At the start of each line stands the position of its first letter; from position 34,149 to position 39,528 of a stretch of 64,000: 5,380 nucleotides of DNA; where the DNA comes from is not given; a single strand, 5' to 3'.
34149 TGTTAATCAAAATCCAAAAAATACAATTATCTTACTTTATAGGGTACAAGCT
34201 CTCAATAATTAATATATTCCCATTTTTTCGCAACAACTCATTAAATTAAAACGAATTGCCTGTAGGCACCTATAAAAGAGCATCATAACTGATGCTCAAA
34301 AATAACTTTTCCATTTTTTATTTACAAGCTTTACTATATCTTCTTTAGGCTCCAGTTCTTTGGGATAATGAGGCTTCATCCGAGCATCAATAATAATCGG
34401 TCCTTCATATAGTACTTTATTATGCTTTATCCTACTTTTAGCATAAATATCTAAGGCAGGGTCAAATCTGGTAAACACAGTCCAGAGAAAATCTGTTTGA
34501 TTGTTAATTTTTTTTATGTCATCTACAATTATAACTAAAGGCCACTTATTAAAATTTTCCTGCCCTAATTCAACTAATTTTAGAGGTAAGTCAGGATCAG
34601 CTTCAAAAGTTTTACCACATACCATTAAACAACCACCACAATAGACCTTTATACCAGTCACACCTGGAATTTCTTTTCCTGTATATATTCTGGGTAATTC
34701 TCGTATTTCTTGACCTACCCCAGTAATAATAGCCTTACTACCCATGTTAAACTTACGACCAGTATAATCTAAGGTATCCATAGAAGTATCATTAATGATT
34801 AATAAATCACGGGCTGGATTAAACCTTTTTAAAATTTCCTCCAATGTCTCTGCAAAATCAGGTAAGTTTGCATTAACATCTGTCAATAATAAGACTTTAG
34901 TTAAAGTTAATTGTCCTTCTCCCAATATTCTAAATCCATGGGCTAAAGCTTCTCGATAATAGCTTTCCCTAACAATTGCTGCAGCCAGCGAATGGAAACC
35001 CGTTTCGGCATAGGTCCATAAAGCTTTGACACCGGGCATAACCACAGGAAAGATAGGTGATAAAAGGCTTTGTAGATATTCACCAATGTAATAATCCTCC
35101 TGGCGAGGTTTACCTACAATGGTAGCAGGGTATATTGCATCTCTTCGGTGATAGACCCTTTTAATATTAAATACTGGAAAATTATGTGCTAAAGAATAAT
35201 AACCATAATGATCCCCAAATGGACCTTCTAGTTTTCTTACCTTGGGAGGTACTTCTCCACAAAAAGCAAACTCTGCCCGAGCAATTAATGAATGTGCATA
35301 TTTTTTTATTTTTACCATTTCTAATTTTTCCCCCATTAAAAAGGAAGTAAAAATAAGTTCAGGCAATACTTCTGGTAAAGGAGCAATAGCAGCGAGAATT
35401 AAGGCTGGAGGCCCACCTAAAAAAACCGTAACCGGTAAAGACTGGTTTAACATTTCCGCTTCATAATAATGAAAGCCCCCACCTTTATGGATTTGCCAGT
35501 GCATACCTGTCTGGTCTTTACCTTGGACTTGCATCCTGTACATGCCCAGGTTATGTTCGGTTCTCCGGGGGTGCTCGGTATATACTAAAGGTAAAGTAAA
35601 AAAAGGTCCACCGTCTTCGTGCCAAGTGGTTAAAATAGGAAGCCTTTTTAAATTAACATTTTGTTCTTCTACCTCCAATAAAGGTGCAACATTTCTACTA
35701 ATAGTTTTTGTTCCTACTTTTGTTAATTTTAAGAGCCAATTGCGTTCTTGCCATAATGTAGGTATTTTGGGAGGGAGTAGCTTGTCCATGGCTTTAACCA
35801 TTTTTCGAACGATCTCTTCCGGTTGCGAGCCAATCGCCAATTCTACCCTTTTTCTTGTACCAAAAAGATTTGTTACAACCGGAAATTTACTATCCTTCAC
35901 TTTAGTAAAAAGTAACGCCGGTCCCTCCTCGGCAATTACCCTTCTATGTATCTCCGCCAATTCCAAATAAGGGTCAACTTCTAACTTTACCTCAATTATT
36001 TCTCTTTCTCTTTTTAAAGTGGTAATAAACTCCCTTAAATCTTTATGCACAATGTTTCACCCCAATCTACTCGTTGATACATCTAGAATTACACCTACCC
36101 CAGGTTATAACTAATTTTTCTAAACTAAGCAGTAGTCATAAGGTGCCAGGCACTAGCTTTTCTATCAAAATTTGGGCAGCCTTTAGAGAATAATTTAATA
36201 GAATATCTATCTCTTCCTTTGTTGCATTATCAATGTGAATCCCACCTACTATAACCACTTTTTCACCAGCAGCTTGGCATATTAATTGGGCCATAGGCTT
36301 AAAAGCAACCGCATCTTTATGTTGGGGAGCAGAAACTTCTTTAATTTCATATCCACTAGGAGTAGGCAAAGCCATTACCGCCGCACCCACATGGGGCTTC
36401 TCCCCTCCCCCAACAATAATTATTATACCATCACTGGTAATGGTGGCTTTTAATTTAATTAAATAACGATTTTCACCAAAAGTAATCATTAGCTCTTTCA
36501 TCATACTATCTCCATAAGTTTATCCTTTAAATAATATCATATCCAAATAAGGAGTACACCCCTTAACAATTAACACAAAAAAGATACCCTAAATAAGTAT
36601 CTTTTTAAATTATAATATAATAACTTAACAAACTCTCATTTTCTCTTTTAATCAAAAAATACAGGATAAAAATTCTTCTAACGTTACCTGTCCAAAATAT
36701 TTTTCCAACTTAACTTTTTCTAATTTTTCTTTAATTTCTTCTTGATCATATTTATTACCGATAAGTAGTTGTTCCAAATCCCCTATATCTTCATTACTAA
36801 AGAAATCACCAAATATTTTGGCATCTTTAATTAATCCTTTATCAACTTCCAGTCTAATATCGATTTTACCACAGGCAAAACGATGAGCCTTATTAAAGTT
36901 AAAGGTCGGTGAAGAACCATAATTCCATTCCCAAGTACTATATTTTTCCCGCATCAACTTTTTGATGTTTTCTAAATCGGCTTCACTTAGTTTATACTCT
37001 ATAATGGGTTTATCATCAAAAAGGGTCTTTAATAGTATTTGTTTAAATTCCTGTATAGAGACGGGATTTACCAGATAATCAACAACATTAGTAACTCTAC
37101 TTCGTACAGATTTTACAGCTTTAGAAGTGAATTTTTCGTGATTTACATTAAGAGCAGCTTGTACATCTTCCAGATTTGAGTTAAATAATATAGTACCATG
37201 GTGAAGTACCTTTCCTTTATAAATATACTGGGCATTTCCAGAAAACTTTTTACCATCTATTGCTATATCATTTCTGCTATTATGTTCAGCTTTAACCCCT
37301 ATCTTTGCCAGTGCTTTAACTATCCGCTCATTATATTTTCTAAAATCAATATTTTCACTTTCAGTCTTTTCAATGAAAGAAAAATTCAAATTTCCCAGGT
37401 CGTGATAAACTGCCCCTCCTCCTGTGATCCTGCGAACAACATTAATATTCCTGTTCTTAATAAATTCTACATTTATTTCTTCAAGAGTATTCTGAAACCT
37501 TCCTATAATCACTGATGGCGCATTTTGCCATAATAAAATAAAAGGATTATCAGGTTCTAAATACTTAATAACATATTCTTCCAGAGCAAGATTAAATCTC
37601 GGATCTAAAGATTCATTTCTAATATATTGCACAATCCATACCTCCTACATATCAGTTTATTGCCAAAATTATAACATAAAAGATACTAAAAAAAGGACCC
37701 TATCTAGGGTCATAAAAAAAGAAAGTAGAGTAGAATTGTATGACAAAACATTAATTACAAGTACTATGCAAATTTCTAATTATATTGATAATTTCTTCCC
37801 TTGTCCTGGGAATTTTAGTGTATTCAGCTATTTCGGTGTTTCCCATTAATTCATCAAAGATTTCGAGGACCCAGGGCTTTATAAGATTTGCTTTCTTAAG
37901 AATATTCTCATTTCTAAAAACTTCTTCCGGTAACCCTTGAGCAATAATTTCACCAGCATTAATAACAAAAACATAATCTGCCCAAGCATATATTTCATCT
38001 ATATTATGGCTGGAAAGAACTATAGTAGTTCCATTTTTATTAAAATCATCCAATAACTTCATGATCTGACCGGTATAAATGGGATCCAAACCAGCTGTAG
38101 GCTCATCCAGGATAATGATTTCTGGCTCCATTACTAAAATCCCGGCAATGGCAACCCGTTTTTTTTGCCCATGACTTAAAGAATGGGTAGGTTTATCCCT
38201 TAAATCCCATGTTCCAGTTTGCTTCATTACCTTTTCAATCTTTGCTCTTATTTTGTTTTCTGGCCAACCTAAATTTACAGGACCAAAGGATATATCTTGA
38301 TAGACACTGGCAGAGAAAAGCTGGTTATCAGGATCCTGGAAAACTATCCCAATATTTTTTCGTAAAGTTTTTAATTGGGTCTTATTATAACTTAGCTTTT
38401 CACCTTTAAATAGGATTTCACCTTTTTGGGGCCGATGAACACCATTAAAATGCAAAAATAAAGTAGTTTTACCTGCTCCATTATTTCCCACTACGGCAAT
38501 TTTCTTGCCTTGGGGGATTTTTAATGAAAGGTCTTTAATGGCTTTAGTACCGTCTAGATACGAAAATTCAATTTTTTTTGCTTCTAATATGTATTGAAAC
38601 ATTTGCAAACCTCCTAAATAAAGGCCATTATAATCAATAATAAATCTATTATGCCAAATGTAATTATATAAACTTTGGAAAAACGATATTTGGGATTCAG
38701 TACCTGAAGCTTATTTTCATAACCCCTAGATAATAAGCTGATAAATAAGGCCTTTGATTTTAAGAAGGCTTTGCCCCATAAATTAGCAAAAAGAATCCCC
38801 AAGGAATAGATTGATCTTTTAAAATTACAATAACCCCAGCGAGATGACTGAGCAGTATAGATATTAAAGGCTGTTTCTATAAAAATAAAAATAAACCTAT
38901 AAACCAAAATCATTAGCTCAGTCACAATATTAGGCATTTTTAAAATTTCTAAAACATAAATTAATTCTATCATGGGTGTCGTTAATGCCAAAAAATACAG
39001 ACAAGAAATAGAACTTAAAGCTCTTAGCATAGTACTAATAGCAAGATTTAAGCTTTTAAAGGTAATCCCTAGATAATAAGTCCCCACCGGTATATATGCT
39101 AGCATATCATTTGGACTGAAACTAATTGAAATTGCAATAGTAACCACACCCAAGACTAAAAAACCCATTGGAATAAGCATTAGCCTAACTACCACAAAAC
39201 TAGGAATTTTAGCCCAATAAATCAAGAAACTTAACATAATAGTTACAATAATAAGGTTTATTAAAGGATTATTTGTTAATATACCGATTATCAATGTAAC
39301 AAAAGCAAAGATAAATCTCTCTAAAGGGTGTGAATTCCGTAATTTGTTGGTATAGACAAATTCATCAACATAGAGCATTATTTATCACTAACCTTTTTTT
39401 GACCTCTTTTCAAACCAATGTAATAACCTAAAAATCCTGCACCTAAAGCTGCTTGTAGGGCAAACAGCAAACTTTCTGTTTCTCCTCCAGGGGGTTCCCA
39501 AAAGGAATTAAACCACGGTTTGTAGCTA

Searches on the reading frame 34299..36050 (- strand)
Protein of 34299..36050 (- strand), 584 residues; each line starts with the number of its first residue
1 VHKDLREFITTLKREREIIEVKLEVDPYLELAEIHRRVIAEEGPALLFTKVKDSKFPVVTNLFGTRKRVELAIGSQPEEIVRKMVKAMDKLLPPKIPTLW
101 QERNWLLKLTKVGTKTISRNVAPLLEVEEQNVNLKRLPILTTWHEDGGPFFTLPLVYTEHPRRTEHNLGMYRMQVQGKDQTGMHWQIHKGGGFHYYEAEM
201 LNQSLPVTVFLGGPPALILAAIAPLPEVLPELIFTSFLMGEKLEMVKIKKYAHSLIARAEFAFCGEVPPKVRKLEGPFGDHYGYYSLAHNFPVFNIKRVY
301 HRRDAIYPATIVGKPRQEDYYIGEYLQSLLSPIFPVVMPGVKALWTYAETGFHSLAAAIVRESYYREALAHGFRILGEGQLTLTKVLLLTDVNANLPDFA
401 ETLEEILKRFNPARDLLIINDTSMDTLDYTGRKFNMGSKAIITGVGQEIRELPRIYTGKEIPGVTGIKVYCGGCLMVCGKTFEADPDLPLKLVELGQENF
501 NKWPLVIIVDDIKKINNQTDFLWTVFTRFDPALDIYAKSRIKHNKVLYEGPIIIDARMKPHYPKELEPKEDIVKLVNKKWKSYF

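Call 65: search_protein_families(library=pfam, proteins=[window:34299-36050:-], max_evalue=0.00001)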
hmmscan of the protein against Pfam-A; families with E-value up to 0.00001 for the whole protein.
window:34299-36050:- (584 aa): 3 families
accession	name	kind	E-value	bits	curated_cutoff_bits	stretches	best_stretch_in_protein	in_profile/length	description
PF01977.22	UbiD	-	1.3e-73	247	23.3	1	118-315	4-206/206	3-octaprenyl-4-hydroxybenzoate carboxy-lyase Rift-related domain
PF20696.2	UbiD_C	-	1.3e-32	112.9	24.2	1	321-443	2-126/127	3-octaprenyl-4-hydroxybenzoate carboxy-lyase C-terminal domain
PF20695.2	UbiD_N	-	3.1e-26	91.7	24.3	1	9-88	1-78/78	3-octaprenyl-4-hydroxybenzoate carboxy-lyase N-terminal domain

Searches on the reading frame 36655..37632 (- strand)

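Call 65: search_protein_families(library=pfam, proteins=[window:36655-37632:-], max_evalue=0.00001)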
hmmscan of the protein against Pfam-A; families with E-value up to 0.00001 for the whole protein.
window:36655-37632:- (326 aa): 3 families
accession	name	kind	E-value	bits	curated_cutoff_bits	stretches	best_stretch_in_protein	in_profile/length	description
PF21948.1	LplA-B_cat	-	5.7e-70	235.8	27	1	10-204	1-199/200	Lipoyl protein ligase A/B catalytic domain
PF10437.14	Lip_prot_lig_C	-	5.2e-31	106.9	24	1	241-325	1-85/85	Bacterial lipoate protein ligase C-terminus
PF03099.24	BPL_LplA_LipB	-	1.2e-10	41.9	21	1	47-153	5-133/133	Biotin/lipoate A/B protein ligase family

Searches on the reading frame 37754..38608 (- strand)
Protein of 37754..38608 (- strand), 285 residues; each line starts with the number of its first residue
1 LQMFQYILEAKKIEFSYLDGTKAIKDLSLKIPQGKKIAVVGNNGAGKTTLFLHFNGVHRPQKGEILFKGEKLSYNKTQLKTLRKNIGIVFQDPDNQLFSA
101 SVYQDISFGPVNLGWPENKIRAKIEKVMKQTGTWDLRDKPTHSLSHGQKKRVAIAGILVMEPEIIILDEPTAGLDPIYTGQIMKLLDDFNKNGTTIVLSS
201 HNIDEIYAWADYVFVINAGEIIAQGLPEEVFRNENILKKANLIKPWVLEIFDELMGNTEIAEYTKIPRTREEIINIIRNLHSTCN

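Call 65: search_protein_families(library=pfam, proteins=[window:37754-38608:-], max_evalue=0.00001)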
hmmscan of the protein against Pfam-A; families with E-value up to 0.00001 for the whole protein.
window:37754-38608:- (285 aa): 2 families
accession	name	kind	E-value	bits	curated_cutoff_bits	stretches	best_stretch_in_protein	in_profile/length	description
PF00005.33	ABC_tran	-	2.9e-35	122.3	25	1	25-172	2-137/137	ABC transporter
PF13304.12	AAA_21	-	2.4e-11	44.7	27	1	141-202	235-299/304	AAA domain, putative AbiEii toxin, Type IV TA system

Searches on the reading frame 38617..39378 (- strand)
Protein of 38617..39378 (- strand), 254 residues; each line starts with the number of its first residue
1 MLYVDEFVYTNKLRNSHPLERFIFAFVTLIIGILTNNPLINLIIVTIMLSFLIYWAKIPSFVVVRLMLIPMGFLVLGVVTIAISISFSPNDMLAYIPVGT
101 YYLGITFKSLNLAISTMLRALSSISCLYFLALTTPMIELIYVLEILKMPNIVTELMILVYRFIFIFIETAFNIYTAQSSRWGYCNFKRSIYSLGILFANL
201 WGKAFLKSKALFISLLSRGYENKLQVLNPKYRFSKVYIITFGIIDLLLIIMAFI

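Call 65: search_protein_families(library=pfam, proteins=[window:38617-39378:-], max_evalue=0.00001)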
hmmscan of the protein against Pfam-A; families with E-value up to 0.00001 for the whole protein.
window:38617-39378:- (254 aa): 1 family
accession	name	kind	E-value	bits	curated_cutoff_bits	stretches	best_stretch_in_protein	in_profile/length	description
PF02361.21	CbiQ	-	1.1e-37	130.3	25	1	11-222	3-210/216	Cobalt transport protein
